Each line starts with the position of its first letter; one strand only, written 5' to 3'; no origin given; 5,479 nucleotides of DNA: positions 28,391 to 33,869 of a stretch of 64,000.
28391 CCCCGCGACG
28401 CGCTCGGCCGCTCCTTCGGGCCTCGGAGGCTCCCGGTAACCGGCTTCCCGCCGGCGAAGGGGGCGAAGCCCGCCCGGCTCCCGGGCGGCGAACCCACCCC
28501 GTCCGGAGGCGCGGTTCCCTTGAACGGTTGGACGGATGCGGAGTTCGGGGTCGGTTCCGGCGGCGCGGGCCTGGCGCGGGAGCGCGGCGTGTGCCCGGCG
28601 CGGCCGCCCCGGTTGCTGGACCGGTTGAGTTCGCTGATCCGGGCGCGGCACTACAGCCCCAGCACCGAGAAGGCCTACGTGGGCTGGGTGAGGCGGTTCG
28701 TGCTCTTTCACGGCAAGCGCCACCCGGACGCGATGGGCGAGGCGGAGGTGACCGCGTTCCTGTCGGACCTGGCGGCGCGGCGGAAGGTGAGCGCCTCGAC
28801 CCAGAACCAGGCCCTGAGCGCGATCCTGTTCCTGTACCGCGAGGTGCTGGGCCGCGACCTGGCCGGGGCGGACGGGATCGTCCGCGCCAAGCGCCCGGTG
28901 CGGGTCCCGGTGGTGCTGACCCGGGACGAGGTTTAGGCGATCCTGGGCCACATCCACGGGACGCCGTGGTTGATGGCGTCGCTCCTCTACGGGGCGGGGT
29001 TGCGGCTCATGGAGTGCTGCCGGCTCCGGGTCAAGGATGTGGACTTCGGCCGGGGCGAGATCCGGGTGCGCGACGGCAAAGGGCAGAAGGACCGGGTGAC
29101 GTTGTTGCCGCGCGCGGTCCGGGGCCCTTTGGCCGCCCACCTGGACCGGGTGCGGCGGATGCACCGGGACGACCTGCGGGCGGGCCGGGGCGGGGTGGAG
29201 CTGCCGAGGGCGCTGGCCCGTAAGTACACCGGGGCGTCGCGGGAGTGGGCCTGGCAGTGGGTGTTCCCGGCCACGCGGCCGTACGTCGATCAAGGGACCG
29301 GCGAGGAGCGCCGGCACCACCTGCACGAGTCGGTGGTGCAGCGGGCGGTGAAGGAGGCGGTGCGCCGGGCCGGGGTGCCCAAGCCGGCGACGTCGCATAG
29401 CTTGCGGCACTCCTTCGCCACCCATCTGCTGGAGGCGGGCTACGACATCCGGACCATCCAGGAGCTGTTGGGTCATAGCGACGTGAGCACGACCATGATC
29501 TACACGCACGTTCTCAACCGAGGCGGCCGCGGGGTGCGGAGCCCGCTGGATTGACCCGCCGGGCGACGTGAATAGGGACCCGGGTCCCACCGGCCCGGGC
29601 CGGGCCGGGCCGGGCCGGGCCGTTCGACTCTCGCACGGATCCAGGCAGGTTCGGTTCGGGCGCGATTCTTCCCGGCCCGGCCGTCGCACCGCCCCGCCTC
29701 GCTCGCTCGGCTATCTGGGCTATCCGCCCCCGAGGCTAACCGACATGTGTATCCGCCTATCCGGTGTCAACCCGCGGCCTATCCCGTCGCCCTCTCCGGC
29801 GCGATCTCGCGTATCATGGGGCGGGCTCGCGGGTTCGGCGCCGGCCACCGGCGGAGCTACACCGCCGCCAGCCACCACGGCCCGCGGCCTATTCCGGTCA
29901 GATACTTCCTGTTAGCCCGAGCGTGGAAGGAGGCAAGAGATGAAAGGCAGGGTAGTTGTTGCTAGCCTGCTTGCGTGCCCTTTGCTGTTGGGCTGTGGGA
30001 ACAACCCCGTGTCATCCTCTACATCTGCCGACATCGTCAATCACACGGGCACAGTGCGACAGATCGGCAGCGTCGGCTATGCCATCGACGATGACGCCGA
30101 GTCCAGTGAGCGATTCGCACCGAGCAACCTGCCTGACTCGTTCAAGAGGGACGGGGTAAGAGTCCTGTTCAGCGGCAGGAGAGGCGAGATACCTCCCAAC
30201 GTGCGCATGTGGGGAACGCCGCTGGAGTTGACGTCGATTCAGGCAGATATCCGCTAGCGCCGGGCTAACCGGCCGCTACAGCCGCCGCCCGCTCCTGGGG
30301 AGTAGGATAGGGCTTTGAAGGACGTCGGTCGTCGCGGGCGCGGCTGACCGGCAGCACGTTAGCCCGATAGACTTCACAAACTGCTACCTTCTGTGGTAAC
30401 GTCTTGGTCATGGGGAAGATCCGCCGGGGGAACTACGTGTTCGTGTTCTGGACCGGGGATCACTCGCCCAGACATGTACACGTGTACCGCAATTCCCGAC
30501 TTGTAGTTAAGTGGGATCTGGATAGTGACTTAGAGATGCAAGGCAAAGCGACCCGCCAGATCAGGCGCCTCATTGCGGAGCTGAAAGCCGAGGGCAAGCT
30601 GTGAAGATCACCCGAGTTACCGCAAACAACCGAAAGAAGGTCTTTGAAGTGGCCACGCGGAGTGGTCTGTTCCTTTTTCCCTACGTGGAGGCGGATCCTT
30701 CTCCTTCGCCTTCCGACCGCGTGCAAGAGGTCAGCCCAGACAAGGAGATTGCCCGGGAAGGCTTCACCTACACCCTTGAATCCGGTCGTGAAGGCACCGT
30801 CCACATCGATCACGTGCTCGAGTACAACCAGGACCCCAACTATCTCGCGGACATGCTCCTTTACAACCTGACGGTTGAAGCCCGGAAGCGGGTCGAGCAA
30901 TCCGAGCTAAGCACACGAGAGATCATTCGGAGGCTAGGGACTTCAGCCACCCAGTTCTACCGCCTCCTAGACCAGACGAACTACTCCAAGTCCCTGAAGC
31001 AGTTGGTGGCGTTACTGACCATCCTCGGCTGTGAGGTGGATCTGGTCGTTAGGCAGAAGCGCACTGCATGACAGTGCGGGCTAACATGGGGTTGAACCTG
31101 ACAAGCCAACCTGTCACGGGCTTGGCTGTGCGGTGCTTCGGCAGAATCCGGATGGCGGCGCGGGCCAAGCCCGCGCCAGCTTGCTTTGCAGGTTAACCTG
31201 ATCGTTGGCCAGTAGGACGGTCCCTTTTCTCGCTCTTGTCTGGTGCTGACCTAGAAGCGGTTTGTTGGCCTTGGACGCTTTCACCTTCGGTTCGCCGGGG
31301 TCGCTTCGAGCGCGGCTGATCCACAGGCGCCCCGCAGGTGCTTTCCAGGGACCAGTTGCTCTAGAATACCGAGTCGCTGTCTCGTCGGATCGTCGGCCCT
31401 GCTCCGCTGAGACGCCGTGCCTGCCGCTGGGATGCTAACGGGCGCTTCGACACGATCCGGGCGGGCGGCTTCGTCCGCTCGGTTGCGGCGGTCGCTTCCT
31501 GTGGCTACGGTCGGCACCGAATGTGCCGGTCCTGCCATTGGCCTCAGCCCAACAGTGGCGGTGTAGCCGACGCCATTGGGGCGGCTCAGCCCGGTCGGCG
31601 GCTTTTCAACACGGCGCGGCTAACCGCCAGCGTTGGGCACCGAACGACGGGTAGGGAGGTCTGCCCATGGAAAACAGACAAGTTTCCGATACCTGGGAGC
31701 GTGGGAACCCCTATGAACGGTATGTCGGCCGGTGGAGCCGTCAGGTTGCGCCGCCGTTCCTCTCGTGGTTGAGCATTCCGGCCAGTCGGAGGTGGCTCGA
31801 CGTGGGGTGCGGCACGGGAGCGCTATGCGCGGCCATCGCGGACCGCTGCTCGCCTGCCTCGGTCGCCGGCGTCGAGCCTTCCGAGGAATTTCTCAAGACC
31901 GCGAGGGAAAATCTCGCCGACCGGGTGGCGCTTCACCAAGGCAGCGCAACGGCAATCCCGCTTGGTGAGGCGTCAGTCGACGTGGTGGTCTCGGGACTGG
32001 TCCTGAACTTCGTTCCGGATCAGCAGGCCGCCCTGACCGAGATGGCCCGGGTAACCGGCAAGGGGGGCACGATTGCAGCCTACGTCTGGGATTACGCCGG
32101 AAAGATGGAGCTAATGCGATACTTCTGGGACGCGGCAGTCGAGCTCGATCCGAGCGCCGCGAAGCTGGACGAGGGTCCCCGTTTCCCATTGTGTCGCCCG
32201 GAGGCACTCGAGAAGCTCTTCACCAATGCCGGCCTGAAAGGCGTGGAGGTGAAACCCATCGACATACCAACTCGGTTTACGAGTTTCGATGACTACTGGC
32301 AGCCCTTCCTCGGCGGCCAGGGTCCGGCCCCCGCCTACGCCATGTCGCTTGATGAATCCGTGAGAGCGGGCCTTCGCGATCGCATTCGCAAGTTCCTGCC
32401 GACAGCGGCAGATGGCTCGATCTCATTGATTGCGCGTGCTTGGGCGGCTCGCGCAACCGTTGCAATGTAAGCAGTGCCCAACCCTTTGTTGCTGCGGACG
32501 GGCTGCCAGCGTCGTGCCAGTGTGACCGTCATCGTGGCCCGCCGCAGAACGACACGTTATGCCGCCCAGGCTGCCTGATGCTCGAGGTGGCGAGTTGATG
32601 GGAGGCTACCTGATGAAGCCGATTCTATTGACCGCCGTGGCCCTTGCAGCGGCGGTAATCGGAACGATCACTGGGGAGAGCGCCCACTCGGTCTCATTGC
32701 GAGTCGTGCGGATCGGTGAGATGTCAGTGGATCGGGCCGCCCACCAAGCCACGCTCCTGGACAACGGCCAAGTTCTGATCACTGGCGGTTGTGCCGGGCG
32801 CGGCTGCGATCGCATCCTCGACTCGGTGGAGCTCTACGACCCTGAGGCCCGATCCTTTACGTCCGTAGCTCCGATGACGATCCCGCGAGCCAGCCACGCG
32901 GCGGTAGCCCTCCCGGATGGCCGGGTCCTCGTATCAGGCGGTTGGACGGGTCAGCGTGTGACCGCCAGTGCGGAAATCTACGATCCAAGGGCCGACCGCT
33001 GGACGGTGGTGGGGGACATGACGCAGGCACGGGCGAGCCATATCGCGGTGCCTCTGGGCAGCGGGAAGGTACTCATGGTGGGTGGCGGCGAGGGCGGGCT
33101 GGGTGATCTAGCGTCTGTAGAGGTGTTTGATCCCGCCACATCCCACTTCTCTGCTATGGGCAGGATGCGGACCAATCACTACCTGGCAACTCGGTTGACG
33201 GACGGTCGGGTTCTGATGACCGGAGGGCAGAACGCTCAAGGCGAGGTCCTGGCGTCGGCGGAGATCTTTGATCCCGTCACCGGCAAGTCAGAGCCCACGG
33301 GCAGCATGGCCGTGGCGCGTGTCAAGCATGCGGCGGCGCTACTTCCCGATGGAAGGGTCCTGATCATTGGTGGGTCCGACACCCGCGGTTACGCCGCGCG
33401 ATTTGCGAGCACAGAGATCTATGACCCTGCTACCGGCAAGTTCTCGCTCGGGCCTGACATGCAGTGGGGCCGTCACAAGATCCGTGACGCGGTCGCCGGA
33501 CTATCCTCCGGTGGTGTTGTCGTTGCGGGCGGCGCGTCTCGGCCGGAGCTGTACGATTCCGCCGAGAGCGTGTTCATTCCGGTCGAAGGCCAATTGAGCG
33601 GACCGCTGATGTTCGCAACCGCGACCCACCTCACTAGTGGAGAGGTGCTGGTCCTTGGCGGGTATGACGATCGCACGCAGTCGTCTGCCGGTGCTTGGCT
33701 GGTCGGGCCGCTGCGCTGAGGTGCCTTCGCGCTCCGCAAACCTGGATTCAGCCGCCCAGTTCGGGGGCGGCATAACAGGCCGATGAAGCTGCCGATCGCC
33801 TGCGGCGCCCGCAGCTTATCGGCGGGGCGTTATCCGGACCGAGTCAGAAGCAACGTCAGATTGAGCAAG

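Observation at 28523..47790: Chromosomal integron with intI upstream of, and co-oriented with, a long cassette array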

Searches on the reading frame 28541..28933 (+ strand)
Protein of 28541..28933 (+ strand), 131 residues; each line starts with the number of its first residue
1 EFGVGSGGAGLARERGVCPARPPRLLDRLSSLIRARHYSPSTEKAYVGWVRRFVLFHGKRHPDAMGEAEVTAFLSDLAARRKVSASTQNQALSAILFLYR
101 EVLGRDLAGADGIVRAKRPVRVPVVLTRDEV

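Call 15: search_protein_families(library=pfam, proteins=[window:28541-28933:+], max_evalue=0.01)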
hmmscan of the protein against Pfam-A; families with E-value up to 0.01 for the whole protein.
window:28541-28933:+ (131 aa): 2 families
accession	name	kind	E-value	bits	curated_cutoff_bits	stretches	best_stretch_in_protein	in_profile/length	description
PF13495.12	Phage_int_SAM_4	-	1.9e-31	108.8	27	1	25-107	1-83/85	Phage integrase, N-terminal SAM-like domain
PF02899.23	Phage_int_SAM_1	-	1e-06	29.4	22.3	1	30-100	6-77/83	Phage integrase, N-terminal SAM-like domain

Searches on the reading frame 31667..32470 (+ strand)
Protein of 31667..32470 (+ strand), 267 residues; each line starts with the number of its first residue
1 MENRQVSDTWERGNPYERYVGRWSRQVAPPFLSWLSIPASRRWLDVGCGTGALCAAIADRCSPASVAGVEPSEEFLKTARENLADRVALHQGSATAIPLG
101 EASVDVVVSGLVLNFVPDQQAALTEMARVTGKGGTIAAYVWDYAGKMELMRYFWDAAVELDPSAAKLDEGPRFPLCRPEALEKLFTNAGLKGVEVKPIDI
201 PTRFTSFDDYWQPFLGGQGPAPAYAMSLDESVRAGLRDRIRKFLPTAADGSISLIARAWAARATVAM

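Call 15: search_protein_families(library=pfam, proteins=[window:31667-32470:+], max_evalue=0.01)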
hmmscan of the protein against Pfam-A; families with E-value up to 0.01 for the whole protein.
window:31667-32470:+ (267 aa): 9 families
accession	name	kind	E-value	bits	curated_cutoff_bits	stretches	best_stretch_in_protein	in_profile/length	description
PF08241.18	Methyltransf_11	-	3e-23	82.7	21.2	1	44-137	1-94/95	Methyltransferase domain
PF13649.12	Methyltransf_25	-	5.2e-20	72.4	27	1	44-134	2-97/97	Methyltransferase domain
PF13847.12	Methyltransf_31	-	8.7e-19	68.1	27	1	42-138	6-109/145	Methyltransferase domain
PF08242.18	Methyltransf_12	-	8.5e-15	55.7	30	1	44-135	1-97/98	Methyltransferase domain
PF13489.12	Methyltransf_23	-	6.9e-14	52.3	27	1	36-194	19-163/164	Methyltransferase domain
PF01209.24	Ubie_methyltran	-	5.7e-10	39.4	20.1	1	42-137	50-150/233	ubiE/COQ5 methyltransferase family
PF05175.20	MTS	-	4.6e-06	26.8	23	1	32-87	24-79/170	Methyltransferase small domain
PF01135.25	PCMT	-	0.0001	22.6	20.3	1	31-85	65-120/210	Protein-L-isoaspartate(D-aspartate) O-methyltransferase (PCMT)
PF06325.19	PrmA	-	0.0065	16.4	22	1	41-116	163-239/296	Ribosomal protein L11 methyltransferase (PrmA)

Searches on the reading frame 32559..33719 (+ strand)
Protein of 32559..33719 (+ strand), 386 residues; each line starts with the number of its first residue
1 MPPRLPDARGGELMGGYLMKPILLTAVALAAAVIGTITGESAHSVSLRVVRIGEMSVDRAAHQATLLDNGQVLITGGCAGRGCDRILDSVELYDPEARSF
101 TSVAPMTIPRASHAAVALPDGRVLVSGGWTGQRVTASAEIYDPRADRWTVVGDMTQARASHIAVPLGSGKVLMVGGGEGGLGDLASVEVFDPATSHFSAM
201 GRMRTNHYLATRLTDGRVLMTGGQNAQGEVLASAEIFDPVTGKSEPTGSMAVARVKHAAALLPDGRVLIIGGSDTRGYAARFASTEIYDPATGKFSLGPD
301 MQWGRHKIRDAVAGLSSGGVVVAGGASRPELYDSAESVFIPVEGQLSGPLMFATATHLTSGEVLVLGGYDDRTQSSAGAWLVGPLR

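Call 15: search_protein_families(library=pfam, proteins=[window:32559-33719:+], max_evalue=0.01)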
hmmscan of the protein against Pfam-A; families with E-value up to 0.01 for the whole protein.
window:32559-33719:+ (386 aa): 11 families
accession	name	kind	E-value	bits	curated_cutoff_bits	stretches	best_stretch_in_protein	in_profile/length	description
PF01344.31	Kelch_1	-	9e-42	140.6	20.1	4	111-155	2-46/46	Kelch motif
PF13964.12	Kelch_6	-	1.2e-36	123.9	25.3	4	110-158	2-50/50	Kelch motif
PF13418.12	Kelch_4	-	4.1e-33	113.5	21.6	4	109-155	1-48/49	Galactose oxidase, central domain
PF24681.1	Kelch_KLHDC2_KLHL20_DRC7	-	3.3e-17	63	50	2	53-200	45-194/221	KLHDC2/KLHL20/DRC7 Kelch-repeats domain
PF13415.12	Kelch_3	-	3.4e-17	62.6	22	2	121-161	2-43/48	Galactose oxidase, central domain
PF07646.21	Kelch_2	-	1.1e-16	60.2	21.3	1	110-154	2-47/48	Kelch motif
PF24981.1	Beta-prop_ATRN-LZTR1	-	1.3e-11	44.8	50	1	62-179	151-282/289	Attractin/LZTR1 beta-propeller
PF25210.1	Kelch_FKB95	-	3.4e-11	43.7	70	1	122-204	44-127/268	FKB95, Kelch-repeats domain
PF24996.1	NANM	-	2.2e-07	30.5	45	0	137-187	289-338/350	N-acetylneuraminate epimerase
PF07250.17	Glyoxal_oxid_N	-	3.9e-07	30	37.5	1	211-278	73-141/243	Glyoxal oxidase N-terminus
PF13540.12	RCC1_2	-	0.0012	19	22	0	257-272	10-25/30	Regulator of chromosome condensation (RCC1) repeat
